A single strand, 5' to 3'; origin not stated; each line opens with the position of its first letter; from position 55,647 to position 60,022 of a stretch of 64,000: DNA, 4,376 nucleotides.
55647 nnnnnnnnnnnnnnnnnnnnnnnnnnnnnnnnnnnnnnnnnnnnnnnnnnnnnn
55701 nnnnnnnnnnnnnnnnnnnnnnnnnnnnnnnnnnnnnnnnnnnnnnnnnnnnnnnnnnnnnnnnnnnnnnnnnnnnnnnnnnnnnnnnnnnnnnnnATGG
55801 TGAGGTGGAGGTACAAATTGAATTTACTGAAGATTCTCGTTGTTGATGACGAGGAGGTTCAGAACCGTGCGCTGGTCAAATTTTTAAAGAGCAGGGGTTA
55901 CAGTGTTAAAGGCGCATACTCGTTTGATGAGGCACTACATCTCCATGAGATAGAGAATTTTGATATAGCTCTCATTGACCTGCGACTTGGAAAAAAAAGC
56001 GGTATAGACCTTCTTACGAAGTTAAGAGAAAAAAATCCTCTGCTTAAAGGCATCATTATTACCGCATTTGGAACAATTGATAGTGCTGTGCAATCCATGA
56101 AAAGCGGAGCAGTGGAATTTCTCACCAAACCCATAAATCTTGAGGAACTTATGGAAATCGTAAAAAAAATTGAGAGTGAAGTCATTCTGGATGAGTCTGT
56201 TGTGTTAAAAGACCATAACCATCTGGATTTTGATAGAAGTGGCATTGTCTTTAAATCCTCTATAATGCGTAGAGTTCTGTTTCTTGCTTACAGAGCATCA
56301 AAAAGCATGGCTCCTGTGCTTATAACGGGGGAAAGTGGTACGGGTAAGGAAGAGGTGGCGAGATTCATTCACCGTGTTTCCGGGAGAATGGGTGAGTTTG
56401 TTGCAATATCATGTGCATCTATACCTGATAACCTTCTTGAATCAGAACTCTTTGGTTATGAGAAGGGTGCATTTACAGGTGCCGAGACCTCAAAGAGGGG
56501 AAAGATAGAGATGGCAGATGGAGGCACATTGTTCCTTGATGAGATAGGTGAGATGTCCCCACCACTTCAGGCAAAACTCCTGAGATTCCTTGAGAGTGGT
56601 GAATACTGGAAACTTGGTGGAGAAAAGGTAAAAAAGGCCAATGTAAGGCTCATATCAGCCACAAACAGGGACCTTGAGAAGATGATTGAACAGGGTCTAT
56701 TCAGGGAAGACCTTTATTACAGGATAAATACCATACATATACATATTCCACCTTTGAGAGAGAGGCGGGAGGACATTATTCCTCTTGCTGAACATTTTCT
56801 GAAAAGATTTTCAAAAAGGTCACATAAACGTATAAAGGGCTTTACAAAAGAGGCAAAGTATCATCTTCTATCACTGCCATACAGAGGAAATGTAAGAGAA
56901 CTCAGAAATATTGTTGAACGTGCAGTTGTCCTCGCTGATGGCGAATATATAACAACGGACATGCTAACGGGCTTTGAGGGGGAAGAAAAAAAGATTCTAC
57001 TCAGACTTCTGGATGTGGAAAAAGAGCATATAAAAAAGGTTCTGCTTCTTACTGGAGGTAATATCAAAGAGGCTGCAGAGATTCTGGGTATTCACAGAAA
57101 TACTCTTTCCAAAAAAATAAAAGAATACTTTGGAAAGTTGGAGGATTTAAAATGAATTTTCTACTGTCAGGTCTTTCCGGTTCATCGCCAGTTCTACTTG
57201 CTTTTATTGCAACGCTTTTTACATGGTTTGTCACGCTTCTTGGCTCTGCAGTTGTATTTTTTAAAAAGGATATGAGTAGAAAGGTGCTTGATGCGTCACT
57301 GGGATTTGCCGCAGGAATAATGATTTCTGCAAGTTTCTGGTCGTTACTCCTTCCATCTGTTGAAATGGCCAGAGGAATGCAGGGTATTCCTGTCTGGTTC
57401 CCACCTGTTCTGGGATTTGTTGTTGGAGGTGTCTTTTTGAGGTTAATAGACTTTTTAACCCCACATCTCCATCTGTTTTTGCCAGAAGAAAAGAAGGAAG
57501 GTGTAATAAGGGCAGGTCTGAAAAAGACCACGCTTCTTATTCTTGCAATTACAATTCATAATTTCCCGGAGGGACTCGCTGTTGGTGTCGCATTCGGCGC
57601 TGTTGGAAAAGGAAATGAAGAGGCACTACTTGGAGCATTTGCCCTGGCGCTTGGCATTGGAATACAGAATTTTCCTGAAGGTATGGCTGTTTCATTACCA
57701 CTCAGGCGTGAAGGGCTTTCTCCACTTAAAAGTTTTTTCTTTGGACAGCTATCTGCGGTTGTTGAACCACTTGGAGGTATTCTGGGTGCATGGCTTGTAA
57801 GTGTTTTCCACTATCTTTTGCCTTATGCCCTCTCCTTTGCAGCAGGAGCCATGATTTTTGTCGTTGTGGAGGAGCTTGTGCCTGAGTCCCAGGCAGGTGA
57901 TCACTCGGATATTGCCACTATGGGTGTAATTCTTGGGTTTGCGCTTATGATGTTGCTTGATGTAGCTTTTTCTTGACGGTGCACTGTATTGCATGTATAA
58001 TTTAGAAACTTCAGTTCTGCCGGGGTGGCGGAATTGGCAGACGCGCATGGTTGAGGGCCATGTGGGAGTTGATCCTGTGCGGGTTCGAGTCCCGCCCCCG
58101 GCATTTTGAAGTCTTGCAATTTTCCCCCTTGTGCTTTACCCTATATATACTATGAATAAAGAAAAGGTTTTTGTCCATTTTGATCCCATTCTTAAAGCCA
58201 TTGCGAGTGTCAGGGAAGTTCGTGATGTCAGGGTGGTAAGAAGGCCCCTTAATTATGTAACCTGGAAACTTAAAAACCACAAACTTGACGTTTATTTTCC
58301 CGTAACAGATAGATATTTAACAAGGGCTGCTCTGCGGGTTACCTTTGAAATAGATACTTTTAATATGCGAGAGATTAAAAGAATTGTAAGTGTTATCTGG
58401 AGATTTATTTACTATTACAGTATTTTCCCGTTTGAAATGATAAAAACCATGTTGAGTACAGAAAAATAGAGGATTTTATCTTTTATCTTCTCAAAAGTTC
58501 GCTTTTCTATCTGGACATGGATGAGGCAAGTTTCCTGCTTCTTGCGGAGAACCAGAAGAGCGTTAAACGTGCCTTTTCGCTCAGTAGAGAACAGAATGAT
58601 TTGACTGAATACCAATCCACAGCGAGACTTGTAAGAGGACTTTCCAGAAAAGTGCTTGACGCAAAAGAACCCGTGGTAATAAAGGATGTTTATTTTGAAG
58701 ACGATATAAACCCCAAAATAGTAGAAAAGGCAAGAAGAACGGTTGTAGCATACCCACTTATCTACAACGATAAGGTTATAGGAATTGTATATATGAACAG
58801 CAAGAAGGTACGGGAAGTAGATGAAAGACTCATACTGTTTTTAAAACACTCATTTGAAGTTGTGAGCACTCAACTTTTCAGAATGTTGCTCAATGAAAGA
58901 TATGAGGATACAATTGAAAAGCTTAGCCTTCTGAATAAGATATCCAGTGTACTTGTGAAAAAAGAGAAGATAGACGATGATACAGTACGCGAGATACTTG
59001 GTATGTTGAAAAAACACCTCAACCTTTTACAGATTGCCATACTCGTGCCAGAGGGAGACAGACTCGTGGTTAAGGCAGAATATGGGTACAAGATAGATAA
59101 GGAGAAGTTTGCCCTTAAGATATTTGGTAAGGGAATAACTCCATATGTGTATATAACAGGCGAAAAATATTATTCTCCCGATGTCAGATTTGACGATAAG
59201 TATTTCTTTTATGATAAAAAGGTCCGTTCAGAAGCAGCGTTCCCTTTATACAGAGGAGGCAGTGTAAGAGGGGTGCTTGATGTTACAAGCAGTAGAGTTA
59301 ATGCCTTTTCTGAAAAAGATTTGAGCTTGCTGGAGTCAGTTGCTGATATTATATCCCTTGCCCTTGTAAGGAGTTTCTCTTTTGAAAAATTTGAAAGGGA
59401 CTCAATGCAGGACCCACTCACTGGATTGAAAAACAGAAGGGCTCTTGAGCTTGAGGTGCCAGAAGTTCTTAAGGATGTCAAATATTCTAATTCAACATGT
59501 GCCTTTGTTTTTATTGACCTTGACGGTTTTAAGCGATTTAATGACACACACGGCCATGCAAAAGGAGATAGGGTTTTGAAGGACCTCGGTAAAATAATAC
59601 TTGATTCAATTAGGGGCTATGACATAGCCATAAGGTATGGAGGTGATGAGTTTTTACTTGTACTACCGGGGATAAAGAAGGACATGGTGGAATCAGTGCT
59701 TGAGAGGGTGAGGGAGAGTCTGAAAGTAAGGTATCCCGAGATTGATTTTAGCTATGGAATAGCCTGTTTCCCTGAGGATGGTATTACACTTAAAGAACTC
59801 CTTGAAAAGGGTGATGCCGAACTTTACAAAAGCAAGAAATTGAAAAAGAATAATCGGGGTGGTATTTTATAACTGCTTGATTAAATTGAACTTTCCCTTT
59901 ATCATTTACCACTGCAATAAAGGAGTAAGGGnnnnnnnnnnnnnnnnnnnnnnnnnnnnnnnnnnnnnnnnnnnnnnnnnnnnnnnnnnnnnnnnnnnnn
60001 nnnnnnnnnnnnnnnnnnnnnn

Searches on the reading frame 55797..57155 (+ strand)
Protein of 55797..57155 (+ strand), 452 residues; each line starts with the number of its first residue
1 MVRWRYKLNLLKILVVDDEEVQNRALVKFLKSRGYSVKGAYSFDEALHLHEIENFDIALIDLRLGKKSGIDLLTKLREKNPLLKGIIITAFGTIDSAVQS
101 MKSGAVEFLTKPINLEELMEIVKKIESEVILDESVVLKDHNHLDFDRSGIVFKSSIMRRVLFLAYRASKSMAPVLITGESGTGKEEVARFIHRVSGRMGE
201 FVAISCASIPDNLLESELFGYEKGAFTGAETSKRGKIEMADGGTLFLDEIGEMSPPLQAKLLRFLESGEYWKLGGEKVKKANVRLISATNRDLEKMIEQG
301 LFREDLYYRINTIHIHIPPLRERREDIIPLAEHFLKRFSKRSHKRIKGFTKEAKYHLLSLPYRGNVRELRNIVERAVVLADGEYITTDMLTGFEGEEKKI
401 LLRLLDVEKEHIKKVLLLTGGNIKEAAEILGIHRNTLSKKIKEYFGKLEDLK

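Call 9: search_protein_families(library=pfam, proteins=[window:55797-57155:+], max_evalue=0.001)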
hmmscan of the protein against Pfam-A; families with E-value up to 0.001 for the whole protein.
window:55797-57155:+ (452 aa): 9 families
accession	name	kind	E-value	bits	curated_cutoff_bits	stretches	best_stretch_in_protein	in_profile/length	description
PF00158.32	Sigma54_activat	-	2.8e-66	222.8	20.2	1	151-316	2-168/168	Sigma-54 interaction domain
PF00072.30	Response_reg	-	1.6e-25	89.9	30.2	1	13-122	1-110/111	Response regulator receiver domain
PF14532.12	Sigma54_activ_2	-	1e-24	87.8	25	1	167-320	17-138/138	Sigma-54 interaction domain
PF25601.1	AAA_lid_14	-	4.2e-24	84.6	27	1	321-391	1-71/87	AAA+ ATPase lid domain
PF02954.25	HTH_8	-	3.6e-15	55.9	22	1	406-444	4-42/42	Bacterial regulatory protein, Fis family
PF07728.20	AAA_5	-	1.4e-08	35.3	22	1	173-291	1-123/139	AAA domain (dynein-related subfamily)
PF07724.20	AAA_2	-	1.9e-05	25.2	27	1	171-300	3-134/166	AAA domain (Cdc48 subfamily)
PF13556.12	HTH_30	-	1.9e-05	24.8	27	1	415-442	7-34/59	PucR C-terminal helix-turn-helix domain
PF01078.27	Mg_chelatase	-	0.0003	20.7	20.3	0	228-290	93-157/207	Magnesium chelatase, subunit ChlI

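Call 80: search_protein_families(library=padloc, proteins=[window:55797-57155:+], max_evalue=0.00001)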
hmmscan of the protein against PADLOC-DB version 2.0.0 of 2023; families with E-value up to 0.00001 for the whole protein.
window:55797-57155:+ (452 aa): 6 families
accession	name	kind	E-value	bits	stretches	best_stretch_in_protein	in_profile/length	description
PDLC01995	RtcR_PspF2--CARF_AAA_HTH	-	4.2e-103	344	1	97-444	121-478/481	-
PDLC01993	RtcR--CARF_AAA_HTH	-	8e-58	194.1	1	140-390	172-432/523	-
PDLC01994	RtcR_PspF1--CARF_AAA_HTH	-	5.4e-54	182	1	131-381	153-389/468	-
PDLC04606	PDC-M37B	-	4.7e-09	33.9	1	173-377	176-379/390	-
PDLC04605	PDC-M37B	-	5.1e-06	23.8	1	161-378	294-508/518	-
PDLC00405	SduA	-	6.9e-06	23.8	0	11-70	7-66/323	DUF4263 domain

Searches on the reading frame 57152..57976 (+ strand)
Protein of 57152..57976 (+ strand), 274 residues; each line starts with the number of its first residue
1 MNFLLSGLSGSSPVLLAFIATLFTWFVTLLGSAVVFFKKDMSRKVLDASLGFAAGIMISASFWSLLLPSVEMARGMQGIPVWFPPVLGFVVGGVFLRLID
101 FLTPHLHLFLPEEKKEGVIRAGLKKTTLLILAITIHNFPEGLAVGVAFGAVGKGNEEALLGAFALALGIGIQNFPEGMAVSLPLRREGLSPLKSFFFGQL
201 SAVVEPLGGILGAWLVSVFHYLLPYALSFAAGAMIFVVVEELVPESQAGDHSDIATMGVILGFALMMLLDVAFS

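Call 9: search_protein_families(library=pfam, proteins=[window:57152-57976:+], max_evalue=0.001)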
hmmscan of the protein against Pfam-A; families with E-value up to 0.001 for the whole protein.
window:57152-57976:+ (274 aa): 1 family
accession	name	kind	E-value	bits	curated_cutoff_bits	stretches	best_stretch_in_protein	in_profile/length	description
PF02535.28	Zip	-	8.8e-22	78.2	35.1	2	126-269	178-322/323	ZIP Zinc transporter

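Call 80: search_protein_families(library=padloc, proteins=[window:57152-57976:+], max_evalue=0.00001)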
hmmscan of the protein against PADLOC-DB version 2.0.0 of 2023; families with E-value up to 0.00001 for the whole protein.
window:57152-57976:+ (274 aa): 0 families

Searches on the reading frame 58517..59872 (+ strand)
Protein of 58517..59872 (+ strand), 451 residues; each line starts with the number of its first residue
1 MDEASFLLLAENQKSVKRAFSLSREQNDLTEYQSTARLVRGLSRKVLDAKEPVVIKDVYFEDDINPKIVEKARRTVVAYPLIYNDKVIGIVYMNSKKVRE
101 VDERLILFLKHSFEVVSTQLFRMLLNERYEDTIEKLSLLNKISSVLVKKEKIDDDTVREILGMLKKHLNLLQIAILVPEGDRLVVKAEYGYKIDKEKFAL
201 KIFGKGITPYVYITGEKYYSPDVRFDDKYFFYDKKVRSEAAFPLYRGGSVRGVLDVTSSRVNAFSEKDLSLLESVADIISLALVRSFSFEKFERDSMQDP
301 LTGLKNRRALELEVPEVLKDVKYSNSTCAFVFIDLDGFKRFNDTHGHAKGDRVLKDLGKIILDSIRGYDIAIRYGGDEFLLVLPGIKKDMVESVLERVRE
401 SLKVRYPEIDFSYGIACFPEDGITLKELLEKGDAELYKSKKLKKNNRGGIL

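Call 9: search_protein_families(library=pfam, proteins=[window:58517-59872:+], max_evalue=0.001)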
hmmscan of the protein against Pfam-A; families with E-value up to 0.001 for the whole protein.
window:58517-59872:+ (451 aa): 4 families
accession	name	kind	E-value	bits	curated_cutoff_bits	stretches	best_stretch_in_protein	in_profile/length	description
PF00990.26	GGDEF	-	5.6e-38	130.7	23.8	1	297-445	2-160/161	Diguanylate cyclase, GGDEF domain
PF13185.12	GAF_2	-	2.7e-19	70.2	28.6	2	154-283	5-135/136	GAF domain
PF01590.32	GAF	-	5.4e-12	46.8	22.4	1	155-283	4-133/133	GAF domain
PF13492.12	GAF_3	-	5.5e-10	40.2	27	1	154-283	3-127/129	GAF domain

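Call 80: search_protein_families(library=padloc, proteins=[window:58517-59872:+], max_evalue=0.00001)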
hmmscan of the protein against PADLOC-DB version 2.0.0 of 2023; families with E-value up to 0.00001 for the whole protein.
window:58517-59872:+ (451 aa): 0 families
